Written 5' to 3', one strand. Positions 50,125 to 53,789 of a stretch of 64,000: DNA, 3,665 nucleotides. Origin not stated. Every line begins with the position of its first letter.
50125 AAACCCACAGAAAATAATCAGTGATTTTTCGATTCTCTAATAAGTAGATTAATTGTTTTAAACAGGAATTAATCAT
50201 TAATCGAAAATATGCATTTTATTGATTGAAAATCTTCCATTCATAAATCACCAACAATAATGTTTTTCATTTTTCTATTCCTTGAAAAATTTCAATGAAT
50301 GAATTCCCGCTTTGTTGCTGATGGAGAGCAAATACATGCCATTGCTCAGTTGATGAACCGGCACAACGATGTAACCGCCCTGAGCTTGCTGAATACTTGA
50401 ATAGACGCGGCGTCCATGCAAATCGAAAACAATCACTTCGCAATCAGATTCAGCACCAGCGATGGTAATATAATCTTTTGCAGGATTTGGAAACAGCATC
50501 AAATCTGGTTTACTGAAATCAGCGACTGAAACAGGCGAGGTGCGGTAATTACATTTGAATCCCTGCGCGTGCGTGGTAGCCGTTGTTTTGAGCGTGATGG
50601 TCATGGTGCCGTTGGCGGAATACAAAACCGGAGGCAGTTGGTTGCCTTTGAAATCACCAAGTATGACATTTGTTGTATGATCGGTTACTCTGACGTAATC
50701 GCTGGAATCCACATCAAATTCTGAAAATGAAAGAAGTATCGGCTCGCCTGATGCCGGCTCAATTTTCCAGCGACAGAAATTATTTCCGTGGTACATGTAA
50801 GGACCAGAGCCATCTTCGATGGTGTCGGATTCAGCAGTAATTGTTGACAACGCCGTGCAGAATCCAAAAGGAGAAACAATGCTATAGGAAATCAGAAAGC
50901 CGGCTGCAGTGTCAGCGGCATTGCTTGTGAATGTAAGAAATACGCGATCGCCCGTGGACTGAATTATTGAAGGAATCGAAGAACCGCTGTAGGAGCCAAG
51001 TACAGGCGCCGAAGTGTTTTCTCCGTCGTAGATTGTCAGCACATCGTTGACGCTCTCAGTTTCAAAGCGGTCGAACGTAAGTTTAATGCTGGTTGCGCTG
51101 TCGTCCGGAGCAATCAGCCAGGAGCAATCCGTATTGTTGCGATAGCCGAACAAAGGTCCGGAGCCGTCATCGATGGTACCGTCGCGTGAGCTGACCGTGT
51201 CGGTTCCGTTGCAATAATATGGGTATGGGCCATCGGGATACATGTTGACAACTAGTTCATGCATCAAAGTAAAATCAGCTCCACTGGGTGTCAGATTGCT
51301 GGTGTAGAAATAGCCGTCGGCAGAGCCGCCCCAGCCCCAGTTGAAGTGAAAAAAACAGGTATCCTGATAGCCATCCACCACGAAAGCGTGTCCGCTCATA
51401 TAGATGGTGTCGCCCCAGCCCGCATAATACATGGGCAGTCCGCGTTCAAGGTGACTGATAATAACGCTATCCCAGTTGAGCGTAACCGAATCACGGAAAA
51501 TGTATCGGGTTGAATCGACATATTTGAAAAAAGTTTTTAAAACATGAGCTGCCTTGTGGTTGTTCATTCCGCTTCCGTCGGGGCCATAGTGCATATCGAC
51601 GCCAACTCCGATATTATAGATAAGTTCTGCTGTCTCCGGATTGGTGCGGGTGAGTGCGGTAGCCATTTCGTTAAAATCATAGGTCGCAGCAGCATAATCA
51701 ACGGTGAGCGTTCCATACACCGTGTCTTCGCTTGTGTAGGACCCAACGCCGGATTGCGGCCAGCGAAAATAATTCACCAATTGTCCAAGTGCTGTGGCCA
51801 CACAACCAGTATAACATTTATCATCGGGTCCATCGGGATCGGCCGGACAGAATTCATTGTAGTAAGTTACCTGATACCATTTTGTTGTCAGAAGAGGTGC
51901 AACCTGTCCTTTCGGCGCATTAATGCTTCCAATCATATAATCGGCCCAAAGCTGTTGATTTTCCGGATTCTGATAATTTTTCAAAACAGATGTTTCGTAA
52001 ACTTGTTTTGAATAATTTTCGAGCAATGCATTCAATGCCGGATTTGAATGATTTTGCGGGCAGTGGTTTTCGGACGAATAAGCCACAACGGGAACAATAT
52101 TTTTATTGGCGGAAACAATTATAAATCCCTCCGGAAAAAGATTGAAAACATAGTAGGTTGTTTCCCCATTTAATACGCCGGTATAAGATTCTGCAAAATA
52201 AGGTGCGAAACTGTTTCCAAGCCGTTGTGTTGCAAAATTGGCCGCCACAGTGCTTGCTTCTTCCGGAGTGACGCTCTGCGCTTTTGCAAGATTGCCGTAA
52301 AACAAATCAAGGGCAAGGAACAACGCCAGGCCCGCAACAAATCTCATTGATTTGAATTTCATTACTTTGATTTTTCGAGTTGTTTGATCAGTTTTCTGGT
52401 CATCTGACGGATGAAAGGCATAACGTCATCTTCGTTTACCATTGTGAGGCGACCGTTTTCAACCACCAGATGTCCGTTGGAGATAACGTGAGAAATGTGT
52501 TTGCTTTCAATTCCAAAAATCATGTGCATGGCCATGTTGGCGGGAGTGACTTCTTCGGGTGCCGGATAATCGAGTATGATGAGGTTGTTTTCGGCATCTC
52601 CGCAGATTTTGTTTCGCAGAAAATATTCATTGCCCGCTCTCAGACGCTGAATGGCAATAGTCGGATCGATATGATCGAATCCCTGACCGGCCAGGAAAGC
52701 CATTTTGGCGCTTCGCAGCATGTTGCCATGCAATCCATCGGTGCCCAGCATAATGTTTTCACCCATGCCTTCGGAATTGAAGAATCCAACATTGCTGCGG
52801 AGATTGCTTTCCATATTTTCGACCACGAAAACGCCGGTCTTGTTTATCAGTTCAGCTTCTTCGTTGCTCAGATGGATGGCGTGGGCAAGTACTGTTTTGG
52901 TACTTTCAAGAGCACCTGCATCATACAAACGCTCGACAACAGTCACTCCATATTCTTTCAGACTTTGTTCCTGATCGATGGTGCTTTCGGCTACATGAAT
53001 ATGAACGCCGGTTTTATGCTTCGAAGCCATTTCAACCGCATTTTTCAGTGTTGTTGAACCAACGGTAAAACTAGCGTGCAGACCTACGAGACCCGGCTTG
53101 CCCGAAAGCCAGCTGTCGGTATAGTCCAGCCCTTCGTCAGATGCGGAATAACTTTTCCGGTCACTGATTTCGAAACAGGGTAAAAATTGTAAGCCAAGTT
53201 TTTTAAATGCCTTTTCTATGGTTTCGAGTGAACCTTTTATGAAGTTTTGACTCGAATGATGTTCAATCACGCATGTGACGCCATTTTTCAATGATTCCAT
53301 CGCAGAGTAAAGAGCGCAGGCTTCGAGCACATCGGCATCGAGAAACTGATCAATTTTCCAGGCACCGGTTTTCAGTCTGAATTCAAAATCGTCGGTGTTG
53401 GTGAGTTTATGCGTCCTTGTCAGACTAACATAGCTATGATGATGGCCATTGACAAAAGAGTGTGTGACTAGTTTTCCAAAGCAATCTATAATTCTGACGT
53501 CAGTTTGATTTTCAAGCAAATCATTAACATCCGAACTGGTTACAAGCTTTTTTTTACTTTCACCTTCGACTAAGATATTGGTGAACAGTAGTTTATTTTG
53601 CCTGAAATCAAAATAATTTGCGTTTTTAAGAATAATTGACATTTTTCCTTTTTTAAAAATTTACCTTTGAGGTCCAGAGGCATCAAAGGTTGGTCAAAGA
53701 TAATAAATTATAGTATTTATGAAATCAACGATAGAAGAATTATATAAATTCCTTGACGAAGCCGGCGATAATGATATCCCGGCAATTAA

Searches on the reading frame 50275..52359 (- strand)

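Call 62: search_protein_families(library=pfam, proteins=[window:50275-52359:-], max_evalue=0.00001)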
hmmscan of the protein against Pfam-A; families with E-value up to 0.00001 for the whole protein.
window:50275-52359:- (694 aa): 5 families
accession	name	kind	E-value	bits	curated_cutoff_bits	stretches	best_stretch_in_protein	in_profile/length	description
PF01640.23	Peptidase_C10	-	4.5e-50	171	26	1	161-351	1-194/194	Peptidase C10 family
PF00431.26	CUB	-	2.1e-37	128.3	21.4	2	383-492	1-110/110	CUB domain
PF13734.11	Inhibitor_I69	-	6.6e-16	59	25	1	27-120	1-98/98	Spi protease inhibitor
PF18962.6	Por_Secre_tail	-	1.1e-10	42.1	27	1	622-685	1-67/75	Secretion system C-terminal sorting domain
PF23062.1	CUB_M02D8_5_3rd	-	2.9e-06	27.6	32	0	395-488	19-105/114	M02D8_5-like, third CUB domain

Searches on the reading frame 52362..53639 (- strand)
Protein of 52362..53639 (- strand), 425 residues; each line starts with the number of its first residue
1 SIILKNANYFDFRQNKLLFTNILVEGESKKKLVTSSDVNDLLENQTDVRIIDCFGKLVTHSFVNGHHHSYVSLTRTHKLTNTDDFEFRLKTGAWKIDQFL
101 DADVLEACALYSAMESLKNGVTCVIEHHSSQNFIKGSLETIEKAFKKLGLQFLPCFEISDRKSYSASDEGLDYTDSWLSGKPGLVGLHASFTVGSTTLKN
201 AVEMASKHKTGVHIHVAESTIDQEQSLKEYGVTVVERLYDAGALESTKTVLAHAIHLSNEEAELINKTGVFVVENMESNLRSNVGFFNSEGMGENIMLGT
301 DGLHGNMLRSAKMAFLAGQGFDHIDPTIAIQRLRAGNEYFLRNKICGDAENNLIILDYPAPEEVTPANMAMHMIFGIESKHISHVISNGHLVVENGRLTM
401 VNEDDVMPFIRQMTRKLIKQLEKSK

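Call 62: search_protein_families(library=pfam, proteins=[window:52362-53639:-], max_evalue=0.00001)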
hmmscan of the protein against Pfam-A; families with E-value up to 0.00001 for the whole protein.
window:52362-53639:- (425 aa): 1 family
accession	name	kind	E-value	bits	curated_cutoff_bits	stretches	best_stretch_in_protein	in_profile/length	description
PF01979.26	Amidohydro_1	-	2.6e-26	93.1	25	1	61-315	5-268/345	Amidohydrolase family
